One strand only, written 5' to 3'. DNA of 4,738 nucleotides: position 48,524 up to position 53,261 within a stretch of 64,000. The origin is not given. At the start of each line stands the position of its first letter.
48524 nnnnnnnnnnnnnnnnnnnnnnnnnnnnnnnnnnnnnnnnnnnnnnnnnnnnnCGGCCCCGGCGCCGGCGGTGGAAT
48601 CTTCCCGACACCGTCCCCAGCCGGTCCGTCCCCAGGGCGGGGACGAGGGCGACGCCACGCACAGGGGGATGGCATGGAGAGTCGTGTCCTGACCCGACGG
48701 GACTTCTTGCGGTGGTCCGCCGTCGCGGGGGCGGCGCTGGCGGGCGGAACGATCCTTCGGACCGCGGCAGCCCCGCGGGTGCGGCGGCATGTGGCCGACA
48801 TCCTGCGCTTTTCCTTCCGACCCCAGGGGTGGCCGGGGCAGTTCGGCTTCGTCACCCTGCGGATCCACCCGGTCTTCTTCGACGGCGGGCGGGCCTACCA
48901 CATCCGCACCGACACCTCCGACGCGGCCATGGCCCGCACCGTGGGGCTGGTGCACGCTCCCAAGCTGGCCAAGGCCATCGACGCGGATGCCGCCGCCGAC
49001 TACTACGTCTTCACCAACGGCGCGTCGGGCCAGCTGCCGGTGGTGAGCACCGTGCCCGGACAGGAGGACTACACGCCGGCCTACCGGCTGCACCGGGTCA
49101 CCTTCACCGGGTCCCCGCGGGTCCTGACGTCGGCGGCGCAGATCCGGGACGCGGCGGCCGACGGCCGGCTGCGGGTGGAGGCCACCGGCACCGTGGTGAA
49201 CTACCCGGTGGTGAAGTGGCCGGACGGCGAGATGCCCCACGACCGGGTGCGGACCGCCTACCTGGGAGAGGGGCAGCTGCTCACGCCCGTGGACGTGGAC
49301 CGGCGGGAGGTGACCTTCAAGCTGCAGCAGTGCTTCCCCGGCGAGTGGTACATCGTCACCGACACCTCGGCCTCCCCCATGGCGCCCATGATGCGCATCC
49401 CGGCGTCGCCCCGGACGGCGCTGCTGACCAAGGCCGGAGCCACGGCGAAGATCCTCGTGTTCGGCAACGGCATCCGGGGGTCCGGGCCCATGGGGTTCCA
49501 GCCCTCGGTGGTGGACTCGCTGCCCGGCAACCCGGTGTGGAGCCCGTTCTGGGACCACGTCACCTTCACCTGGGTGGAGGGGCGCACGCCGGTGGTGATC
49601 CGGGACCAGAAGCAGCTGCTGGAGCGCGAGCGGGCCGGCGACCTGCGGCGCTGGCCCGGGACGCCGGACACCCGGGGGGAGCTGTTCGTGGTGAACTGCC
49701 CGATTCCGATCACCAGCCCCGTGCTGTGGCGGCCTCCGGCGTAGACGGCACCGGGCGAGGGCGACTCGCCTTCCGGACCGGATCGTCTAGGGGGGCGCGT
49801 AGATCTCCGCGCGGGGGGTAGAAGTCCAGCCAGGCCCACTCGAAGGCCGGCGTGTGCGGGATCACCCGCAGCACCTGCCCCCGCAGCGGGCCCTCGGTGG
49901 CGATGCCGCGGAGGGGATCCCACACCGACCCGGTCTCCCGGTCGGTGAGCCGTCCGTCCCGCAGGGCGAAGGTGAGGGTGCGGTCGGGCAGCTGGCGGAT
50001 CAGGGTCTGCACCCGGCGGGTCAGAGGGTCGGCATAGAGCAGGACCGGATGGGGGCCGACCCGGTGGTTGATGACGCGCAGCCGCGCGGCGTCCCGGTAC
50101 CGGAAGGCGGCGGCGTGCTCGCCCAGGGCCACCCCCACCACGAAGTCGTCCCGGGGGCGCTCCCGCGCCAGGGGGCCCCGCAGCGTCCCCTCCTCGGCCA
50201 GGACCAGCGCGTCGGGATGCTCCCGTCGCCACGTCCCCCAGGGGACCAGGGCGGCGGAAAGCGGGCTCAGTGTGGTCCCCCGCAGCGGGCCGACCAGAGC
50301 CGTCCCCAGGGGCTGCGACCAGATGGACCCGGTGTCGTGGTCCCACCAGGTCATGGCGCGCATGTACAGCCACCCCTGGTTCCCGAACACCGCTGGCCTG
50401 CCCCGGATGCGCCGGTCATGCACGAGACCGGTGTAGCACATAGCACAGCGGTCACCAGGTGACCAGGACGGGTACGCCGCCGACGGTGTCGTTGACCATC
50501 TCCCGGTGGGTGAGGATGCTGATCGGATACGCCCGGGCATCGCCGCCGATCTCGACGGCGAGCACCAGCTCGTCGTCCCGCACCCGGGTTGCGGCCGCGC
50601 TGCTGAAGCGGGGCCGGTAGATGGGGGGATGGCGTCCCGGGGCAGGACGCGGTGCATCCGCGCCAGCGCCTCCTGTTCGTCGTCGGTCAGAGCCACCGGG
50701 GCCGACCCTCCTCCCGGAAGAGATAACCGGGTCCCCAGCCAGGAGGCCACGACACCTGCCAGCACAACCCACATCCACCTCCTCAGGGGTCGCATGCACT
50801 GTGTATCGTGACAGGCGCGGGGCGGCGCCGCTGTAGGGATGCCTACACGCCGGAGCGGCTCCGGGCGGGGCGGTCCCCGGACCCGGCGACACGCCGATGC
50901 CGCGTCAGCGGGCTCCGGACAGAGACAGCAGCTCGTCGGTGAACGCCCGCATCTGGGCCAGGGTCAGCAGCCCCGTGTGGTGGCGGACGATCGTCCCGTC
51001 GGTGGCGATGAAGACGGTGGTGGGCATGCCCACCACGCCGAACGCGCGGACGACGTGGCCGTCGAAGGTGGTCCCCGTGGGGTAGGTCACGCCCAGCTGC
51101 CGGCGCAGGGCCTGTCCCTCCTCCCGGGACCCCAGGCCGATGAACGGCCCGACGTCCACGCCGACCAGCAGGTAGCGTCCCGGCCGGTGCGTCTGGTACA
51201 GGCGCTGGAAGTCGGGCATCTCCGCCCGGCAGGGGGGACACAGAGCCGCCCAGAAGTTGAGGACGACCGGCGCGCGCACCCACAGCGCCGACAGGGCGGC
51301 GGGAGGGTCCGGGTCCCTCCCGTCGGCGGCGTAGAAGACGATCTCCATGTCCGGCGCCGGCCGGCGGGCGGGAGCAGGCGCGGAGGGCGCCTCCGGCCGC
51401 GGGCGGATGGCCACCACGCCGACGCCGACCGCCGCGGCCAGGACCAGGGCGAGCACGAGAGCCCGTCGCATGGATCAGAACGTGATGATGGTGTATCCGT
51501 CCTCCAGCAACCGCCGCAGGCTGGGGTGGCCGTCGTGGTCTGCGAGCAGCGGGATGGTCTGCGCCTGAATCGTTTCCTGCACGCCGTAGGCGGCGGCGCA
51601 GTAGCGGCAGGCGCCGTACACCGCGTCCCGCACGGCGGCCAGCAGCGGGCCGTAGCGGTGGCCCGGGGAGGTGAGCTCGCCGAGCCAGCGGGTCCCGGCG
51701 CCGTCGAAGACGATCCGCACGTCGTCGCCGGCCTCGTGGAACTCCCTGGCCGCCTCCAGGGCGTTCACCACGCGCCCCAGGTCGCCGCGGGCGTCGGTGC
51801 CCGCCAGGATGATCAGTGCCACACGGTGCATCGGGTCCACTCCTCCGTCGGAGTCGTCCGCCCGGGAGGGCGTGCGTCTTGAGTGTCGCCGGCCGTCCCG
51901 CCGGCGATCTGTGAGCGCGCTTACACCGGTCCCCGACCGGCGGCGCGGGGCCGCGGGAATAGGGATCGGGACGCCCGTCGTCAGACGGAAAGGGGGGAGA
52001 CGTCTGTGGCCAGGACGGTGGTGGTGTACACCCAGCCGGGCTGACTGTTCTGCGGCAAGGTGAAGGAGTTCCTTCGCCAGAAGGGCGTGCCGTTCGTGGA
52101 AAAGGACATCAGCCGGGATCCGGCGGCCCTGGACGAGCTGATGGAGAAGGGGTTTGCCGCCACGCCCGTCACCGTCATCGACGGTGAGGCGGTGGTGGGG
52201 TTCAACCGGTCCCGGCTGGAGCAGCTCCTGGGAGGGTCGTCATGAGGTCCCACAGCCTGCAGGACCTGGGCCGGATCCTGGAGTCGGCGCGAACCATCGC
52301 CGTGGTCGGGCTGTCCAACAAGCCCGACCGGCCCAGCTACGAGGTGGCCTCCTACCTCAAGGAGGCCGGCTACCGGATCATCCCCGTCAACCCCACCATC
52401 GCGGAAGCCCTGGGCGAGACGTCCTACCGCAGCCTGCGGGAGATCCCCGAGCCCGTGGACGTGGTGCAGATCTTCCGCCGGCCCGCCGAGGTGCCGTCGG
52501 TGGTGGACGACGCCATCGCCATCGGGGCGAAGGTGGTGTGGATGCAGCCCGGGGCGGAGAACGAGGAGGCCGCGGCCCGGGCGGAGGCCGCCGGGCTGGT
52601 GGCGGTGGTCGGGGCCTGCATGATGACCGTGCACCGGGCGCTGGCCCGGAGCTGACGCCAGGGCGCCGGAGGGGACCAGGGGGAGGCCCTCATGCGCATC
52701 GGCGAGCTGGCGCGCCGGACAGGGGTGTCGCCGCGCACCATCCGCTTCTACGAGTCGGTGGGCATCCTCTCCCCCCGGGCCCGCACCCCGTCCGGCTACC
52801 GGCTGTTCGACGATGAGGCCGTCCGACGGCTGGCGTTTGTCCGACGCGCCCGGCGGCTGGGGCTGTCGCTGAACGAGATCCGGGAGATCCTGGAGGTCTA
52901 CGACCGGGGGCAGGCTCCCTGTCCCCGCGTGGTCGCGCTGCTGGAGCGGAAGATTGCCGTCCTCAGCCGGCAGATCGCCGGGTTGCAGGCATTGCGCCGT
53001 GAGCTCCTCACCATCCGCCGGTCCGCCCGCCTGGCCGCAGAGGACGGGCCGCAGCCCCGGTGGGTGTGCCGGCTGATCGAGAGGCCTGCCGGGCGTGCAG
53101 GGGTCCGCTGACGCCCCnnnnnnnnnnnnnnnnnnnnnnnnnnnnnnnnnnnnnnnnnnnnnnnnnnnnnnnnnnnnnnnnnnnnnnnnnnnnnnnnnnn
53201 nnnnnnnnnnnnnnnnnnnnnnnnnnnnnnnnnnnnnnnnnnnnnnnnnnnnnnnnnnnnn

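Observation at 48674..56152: Uncharacterised ~110-aa domain present three times (tandem pair in a Tat-secreted protein, single copy next to copA)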

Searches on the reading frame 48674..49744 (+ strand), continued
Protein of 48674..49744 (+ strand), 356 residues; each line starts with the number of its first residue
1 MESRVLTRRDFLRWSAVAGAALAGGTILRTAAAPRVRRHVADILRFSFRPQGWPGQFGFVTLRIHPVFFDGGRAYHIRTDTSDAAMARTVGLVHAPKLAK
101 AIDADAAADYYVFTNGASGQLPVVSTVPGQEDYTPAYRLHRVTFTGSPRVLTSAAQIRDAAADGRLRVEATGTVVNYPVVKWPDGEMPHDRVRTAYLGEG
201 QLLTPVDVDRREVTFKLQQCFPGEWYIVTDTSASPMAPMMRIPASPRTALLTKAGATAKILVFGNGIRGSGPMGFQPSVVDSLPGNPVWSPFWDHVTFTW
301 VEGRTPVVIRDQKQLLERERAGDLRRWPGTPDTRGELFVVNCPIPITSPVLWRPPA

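Call 42: find_encoding_contigs(protein=P0059, flank=7000, max_places=1)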
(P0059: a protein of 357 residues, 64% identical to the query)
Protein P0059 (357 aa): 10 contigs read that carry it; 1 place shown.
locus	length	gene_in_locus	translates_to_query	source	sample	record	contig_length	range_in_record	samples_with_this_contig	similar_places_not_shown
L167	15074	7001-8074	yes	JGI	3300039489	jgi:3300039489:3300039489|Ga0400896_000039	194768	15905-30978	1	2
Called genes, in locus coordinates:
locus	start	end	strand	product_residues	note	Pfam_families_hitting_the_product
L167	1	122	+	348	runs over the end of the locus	PF07969:Amidohydro_3, PF01979:Amidohydro_1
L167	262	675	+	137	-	PF01022:HTH_5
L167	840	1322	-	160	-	PF00011:HSP20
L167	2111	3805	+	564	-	PF00403:HMA (weak), PF00890:FAD_binding_2, PF01134:GIDA, PF07992:Pyr_redox_2, PF12831:FAD_oxidored, PF13738:Pyr_redox_3, PF00070:Pyr_redox, PF02852:Pyr_redox_dim, +2 more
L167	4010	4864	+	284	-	-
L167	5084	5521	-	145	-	PF02635:DsrE (weak)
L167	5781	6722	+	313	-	PF11376:DUF3179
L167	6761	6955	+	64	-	PF23949:TSTD2_N (faint)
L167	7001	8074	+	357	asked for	PF24298:DUF7482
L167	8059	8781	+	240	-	PF00027:cNMP_binding, PF13545:HTH_Crp_2, PF00325:Crp (weak)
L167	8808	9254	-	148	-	PF01850:PIN, PF13470:PIN_3 (weak)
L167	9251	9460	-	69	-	-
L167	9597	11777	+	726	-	PF00403:HMA, PF00122:E1-E2_ATPase, PF00702:Hydrolase, PF12710:HAD, PF08282:Hydrolase_3 (faint)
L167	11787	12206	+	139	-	PF00376:MerR, PF13411:MerR_1, PF09278:MerR-DNA-bind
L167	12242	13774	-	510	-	PF07992:Pyr_redox_2, PF12831:FAD_oxidored (weak), PF00070:Pyr_redox, PF02852:Pyr_redox_dim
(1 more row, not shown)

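Call 43: find_encoding_contigs(protein=P0087, flank=7000, max_places=1)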
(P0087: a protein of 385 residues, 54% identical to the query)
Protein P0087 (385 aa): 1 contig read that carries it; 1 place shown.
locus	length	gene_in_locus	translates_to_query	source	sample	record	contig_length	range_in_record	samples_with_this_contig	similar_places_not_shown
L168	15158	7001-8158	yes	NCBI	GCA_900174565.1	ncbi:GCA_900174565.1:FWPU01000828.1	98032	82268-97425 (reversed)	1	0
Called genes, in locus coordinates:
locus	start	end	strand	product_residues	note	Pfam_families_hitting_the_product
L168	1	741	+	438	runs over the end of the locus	-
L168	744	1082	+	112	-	-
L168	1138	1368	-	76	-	PF11127:YgaP-like_TM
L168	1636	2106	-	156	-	PF01741:MscL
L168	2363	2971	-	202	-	-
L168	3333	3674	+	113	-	-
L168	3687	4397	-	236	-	PF01925:TauE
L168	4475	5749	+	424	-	PF02056:Glyco_hydro_4, PF11975:Glyco_hydro_4C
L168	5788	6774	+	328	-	PF01869:BcrAD_BadFG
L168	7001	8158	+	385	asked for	PF24298:DUF7482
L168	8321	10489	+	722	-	PF00069:Pkinase, PF07714:PK_Tyr_Ser-Thr, PF01636:APH (faint), PF19974:TCAD9 (faint), PF08239:SH3_3 (weak)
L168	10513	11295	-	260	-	-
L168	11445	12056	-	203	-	PF04173:DoxD, PF07681:DoxX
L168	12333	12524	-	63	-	PF04024:PspC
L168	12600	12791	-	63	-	PF04024:PspC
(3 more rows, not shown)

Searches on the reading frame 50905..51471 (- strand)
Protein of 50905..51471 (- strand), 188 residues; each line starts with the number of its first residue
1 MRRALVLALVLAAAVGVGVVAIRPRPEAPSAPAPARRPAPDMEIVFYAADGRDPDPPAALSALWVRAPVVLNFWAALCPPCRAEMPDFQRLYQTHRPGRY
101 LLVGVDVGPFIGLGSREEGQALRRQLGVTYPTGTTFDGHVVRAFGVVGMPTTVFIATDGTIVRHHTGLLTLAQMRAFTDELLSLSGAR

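Call 3: search_protein_families(library=pfam, proteins=[window:50905-51471:-], max_evalue=0.1)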
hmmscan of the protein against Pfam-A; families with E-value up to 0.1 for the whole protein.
window:50905-51471:- (188 aa): 7 families
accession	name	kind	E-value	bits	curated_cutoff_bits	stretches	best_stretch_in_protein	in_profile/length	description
PF00578.27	AhpC-TSA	-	2.9e-13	50.3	26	1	57-162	17-122/124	AhpC/TSA family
PF08534.16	Redoxin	-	1.2e-09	38.5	26.6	1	59-167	22-134/148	Redoxin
PF00085.26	Thioredoxin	-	2.3e-06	28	23.5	1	67-107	19-58/103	Thioredoxin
PF13905.12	Thioredoxin_8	-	9.9e-06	26.3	27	1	68-161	3-94/94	Thioredoxin-like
PF13098.12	Thioredoxin_2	-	0.00018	22.3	27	1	68-176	7-102/104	Thioredoxin-like domain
PF00837.23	T4_deiodinase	-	0.0019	18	27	1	67-95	103-131/237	Iodothyronine deiodinase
PF15668.10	DUF4663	-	0.049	13.1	25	0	11-68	274-333/367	Domain of unknown function (DUF4663)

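Call 45: search_protein_families(library=ncbifam, proteins=[window:50905-51471:-], max_evalue=0.001)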
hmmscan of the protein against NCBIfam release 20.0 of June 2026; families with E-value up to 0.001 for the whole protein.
window:50905-51471:- (188 aa): 9 families
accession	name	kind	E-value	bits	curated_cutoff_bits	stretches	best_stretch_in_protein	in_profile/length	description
NF002854.0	PRK03147.1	subfamily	6.9e-17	61.9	170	1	69-180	65-171/176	thiol-disulfide oxidoreductase ResA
NF041202.1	StoA_CxxC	exception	1.3e-15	57.6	210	1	70-179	56-162/163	endospore biogenesis thiol-disulfide oxidoreductase StoA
NF047696.1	ThlDiSintTplARhiz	equivalog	4.8e-10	39.6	230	1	35-164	71-196/219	thiol:disulfide interchange protein TlpA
TIGR00385.1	dsbE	subfamily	6.4e-09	35.6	123.15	1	67-172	64-161/173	DsbE family thiol:disulfide interchange protein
NF011941.0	PRK15412.1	equivalog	3.5e-07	29.9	359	1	66-170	68-164/185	thiol:disulfide interchange protein DsbE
NF041054.1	WAxxUGC_long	equivalog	9.2e-07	28.4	300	1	58-165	97-198/354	ResA-like WAxxUGC motif-containing protein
TIGR01068.1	thioredoxin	equivalog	6.1e-06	26.3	96.8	0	67-94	15-42/101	thioredoxin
NF010625.0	PRK14018.1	equivalog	3.7e-05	22.4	522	1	67-178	57-169/521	bifunctional peptide-methionine (S)-S-oxide reductase MsrA/peptide-methionine (R)-S-oxide reductase MsrB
NF008229.0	PRK10996.1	equivalog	0.00025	20.8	125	0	67-103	53-88/141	thioredoxin TrxC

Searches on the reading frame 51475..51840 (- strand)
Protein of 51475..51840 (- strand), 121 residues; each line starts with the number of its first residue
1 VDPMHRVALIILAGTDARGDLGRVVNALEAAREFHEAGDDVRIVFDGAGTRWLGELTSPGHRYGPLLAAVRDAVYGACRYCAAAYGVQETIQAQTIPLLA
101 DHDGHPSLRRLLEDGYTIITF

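Call 3: search_protein_families(library=pfam, proteins=[window:51475-51840:-], max_evalue=0.1)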
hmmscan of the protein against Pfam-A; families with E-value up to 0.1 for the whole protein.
window:51475-51840:- (121 aa): 2 families
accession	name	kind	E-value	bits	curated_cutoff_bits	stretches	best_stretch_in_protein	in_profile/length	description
PF02635.20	DsrE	-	2.4e-05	24.9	22.7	1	25-121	18-116/116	DsrE/DsrF-like family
PF20260.4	PUA_4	-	0.025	15.1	23.9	1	37-61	17-40/48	RNA methyltransferase PUA domain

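Call 45: search_protein_families(library=ncbifam, proteins=[window:51475-51840:-], max_evalue=0.001)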
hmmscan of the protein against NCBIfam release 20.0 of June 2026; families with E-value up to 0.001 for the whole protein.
window:51475-51840:- (121 aa): 0 families

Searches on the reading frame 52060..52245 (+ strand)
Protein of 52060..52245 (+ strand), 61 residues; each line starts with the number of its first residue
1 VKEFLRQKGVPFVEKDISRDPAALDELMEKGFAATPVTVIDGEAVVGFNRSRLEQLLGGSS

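Call 3: search_protein_families(library=pfam, proteins=[window:52060-52245:+], max_evalue=0.1)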
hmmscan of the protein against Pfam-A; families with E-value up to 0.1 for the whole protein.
window:52060-52245:+ (61 aa): 2 families
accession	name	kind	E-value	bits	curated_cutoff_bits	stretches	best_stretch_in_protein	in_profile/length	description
PF00462.30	Glutaredoxin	-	3.8e-08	33.8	22.9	1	2-45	16-60/60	Glutaredoxin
PF13192.12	Thioredoxin_3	-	0.0075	16.7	24.8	1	6-46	25-61/76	Thioredoxin domain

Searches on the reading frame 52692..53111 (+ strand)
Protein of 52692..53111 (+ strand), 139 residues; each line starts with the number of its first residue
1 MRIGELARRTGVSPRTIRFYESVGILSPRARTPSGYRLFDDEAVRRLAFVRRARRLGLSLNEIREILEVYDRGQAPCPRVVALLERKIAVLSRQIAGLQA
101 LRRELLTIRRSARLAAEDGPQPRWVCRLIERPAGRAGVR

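Call 3: search_protein_families(library=pfam, proteins=[window:52692-53111:+], max_evalue=0.1)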
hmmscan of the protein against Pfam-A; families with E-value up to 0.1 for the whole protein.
window:52692-53111:+ (139 aa): 12 families
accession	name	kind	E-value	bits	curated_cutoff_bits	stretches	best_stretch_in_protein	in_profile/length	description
PF09278.17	MerR-DNA-bind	-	4.8e-22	78.8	25.4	1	44-107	1-64/65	MerR, DNA binding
PF13411.12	MerR_1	-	4.1e-21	75.3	21.6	1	1-68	1-67/69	MerR HTH family regulatory protein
PF00376.29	MerR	-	4e-16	59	28.2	1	2-39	1-38/38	MerR family regulatory protein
PF01381.28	HTH_3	-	0.0027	18.1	23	1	5-22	14-31/55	Helix-turn-helix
PF13518.12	HTH_28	-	0.005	17.3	25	0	2-19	14-31/52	Helix-turn-helix domain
PF13384.12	HTH_23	-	0.005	17.1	24.6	0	3-18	20-35/50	Homeodomain-like domain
PF13551.12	HTH_29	-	0.0089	16.5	28.1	0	3-18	15-30/64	Winged helix-turn helix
PF08279.18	HTH_11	-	0.011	16.1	25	0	4-18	19-33/55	HTH domain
PF13412.12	HTH_24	-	0.035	14.1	21.9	0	4-18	21-35/48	Winged helix-turn-helix DNA-binding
PF01527.26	HTH_Tnp_1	-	0.054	14.1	24.1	0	2-19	25-42/75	Transposase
PF13936.12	HTH_38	-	0.09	13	27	0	56-74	3-21/44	Helix-turn-helix domain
PF08671.16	SinI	-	0.096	12.9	31.4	0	50-68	9-27/28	Anti-repressor SinI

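Call 45: search_protein_families(library=ncbifam, proteins=[window:52692-53111:+], max_evalue=0.001)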
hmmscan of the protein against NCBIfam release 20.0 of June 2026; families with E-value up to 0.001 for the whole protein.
window:52692-53111:+ (139 aa): 16 families
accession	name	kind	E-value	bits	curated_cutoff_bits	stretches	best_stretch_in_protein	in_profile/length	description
TIGR02047.1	CadR-PbrR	equivalog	1.9e-30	105.5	151.45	1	1-113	1-113/127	Cd(II)/Pb(II)-responsive transcriptional regulator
NF007069.0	PRK09514.1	equivalog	2.5e-27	95.6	143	1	2-108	3-110/141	Zn(2+)-responsive transcriptional regulator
TIGR02043.1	ZntR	equivalog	2.5e-25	89.1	167.95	1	1-109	2-111/131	Zn(2+)-responsive transcriptional regulator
TIGR02044.1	CueR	equivalog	2.7e-25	88.9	147.4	1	1-110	1-110/127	Cu(I)-responsive transcriptional regulator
TIGR02051.1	MerR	equivalog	5.4e-23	81.6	150.85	1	2-106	1-103/124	mercury resistance transcriptional regulator MerR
NF007590.0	PRK10227.1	equivalog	3.6e-17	62.7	244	1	1-111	1-111/135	Cu(I)-responsive transcriptional regulator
NF041849.1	trans_regNmlR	equivalog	2.2e-16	60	175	1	1-101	1-101/117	stress response transcriptional regulator NmlR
TIGR01950.1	SoxR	equivalog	2.1e-15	56.7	116.9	1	1-105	2-106/142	redox-sensitive transcriptional activator SoxR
TIGR02054.1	MerD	equivalog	1.3e-13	51.5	103.65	1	2-112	5-113/120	mercuric resistance transcriptional repressor MerD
NF050798.1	TF_FtsR_Actino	equivalog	1e-12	48.7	150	1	12-81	17-86/223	transcriptional regulator FtsR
NF010315.0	PRK13752.1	subfamily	1.1e-12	48.3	261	1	2-100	9-105/144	mercury resistance transcriptional regulator MerR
NF033783.1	coreg_MerD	equivalog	9.5e-11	42.2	170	1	3-74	6-80/121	mercury resistance co-regulator MerD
NF047375.1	HeatShock_HspR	equivalog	1.3e-08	34.8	105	1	3-74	6-77/92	heat shock protein transcriptional repressor HspR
NF053782.1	ChlnTransRegdde3219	equivalog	3.3e-06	26.8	450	1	3-69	9-75/278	choline utilization transcriptional activator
NF047377.1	heat_HspR_dupli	exception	5.1e-05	22.8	300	1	12-72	17-77/214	heat shock protein transcriptional repressor HspR, fused homodimer type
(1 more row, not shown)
